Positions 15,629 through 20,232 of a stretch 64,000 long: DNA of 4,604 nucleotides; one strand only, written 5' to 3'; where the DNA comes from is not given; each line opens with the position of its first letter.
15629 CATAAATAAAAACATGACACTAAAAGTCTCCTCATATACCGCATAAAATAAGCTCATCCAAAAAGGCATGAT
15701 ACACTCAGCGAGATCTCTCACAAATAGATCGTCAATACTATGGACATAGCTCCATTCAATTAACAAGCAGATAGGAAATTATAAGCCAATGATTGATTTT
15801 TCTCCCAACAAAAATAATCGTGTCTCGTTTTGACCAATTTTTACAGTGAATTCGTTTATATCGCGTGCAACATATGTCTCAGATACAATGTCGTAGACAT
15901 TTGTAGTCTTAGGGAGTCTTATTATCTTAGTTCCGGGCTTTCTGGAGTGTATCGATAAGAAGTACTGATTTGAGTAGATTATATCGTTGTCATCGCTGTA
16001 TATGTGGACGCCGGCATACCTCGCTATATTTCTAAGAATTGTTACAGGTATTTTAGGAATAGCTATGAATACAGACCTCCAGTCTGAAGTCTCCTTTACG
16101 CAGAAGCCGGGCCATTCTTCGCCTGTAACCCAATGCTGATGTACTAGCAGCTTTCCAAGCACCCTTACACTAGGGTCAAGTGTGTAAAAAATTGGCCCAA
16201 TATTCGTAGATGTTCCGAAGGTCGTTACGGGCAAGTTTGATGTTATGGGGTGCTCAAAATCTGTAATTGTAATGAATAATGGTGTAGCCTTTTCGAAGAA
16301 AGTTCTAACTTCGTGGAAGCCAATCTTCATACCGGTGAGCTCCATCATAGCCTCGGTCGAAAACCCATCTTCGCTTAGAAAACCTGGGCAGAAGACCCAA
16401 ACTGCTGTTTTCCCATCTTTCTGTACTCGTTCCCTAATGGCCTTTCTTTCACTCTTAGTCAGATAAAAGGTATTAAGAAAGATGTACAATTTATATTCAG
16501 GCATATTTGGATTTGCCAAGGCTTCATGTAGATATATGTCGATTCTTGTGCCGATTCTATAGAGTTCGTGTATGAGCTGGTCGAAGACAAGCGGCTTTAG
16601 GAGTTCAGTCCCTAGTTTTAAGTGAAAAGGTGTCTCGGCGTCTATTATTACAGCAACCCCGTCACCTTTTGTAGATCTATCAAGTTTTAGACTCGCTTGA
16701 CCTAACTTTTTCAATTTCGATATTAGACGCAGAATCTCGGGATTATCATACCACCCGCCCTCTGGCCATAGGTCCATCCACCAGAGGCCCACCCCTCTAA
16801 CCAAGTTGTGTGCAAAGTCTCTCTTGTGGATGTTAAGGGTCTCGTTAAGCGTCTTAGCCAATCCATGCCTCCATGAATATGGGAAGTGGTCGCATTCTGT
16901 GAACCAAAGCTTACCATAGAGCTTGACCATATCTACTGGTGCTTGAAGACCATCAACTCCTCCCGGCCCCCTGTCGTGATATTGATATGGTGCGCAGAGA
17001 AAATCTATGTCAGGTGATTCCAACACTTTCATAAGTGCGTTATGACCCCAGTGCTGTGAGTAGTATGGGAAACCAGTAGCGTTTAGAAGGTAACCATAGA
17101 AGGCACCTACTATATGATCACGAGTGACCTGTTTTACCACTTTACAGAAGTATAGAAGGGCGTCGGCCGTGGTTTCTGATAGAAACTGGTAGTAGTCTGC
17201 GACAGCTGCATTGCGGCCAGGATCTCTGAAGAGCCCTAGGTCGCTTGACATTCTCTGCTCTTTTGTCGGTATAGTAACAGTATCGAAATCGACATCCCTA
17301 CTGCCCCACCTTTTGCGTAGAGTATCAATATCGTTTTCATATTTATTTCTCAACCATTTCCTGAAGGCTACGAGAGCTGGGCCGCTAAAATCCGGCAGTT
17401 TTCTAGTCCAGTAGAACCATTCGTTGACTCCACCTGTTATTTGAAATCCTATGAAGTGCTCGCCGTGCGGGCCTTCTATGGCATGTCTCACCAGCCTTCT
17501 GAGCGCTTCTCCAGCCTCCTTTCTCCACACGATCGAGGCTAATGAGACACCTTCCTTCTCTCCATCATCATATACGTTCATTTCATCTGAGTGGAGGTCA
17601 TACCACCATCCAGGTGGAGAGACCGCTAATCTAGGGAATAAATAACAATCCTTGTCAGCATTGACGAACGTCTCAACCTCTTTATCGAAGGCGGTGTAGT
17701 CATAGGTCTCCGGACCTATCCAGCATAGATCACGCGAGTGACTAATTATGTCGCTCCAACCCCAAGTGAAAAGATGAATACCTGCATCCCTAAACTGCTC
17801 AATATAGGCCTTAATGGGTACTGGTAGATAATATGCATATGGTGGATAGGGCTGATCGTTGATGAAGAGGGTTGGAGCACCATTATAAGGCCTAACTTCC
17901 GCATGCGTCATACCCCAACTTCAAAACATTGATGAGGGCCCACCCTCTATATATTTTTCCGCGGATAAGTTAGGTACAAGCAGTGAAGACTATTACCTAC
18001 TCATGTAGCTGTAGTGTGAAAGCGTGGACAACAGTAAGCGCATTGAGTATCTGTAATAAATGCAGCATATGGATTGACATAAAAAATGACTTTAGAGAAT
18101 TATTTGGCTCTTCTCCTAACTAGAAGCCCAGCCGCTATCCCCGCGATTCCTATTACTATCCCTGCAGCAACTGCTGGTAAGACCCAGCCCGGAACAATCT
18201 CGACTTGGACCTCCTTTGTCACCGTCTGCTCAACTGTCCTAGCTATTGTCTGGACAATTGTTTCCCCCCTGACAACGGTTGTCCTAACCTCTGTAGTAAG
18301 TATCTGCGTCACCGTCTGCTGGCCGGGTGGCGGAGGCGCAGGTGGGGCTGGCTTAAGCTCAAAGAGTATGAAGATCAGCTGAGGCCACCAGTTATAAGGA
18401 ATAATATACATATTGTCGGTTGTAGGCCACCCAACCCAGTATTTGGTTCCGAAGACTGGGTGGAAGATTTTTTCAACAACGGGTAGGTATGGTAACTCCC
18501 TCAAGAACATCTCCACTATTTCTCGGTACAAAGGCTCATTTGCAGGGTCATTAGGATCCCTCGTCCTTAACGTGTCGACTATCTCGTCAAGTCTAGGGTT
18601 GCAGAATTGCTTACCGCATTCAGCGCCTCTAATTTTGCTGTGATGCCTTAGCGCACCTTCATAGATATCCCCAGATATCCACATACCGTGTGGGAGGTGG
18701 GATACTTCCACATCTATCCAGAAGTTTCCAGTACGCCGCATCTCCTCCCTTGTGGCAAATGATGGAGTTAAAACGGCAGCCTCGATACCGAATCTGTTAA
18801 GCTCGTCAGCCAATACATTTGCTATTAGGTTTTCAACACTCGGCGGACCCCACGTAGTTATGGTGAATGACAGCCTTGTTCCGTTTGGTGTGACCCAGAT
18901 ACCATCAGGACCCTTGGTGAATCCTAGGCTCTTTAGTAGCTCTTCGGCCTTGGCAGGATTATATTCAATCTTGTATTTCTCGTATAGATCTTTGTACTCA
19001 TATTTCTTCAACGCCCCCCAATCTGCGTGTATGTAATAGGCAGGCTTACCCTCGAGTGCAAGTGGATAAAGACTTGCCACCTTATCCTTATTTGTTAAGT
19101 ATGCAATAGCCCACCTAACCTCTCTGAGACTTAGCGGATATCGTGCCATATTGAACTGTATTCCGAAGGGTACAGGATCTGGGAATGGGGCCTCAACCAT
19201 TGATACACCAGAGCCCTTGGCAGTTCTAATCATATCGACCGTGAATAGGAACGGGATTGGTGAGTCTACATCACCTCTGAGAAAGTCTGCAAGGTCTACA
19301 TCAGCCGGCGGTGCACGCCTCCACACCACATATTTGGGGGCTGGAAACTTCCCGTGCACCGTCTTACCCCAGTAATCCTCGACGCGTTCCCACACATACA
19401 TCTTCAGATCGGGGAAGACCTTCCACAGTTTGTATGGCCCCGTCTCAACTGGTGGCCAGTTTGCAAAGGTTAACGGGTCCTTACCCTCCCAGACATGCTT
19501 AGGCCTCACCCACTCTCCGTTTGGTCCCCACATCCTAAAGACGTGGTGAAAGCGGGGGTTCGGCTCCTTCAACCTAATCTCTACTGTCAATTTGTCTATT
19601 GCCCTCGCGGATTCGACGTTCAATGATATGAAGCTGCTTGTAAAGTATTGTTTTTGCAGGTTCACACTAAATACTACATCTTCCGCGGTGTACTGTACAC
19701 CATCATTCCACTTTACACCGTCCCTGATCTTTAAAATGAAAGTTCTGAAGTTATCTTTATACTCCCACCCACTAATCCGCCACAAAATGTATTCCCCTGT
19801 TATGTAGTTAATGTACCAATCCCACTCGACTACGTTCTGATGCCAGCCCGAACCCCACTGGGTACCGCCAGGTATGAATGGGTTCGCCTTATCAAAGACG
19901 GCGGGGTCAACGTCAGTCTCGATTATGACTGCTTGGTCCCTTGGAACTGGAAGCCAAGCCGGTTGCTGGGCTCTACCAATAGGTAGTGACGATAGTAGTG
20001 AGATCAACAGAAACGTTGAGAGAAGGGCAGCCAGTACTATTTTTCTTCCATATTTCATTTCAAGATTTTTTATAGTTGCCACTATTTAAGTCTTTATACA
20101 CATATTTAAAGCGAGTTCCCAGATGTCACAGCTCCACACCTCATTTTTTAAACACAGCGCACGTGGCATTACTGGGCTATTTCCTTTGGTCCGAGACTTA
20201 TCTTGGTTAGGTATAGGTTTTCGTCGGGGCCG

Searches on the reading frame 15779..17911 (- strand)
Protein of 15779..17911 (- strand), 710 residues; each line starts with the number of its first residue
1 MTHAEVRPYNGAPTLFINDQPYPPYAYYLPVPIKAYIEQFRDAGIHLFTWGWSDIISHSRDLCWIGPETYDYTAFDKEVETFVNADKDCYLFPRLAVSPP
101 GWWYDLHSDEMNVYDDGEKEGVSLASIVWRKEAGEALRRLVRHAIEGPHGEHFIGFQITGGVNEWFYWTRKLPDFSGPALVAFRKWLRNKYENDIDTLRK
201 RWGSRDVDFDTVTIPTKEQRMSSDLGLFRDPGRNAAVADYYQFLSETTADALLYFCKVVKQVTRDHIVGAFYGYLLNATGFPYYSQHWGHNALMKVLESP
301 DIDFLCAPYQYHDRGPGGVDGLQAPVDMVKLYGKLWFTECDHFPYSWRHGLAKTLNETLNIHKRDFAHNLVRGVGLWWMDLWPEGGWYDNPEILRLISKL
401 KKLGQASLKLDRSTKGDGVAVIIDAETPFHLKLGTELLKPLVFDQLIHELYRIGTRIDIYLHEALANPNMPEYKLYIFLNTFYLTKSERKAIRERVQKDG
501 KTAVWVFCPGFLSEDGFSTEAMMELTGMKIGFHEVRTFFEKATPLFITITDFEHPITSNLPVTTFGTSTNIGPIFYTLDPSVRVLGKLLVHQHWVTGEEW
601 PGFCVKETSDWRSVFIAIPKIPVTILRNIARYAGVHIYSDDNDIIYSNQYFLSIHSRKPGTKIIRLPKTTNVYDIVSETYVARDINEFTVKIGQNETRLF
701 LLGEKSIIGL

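Call 50: search_protein_families(library=pfam, proteins=[window:15779-17911:-], max_evalue=0.0001)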
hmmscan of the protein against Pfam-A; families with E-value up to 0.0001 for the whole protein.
window:15779-17911:- (710 aa): 1 family
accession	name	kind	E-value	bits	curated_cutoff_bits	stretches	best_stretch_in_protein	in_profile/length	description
PF02449.21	Glyco_hydro_42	-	1.9e-12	47.7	21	1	68-268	42-233/376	Beta-galactosidase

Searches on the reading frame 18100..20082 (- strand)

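Call 50: search_protein_families(library=pfam, proteins=[window:18100-20082:-], max_evalue=0.0001)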
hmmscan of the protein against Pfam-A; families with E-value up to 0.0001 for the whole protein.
window:18100-20082:- (660 aa): 1 family
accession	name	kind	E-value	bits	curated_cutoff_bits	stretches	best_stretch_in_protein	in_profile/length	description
PF00496.27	SBP_bac_5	-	5.9e-48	164.3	32.4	1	104-454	8-339/368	Bacterial extracellular solute-binding proteins, family 5 Middle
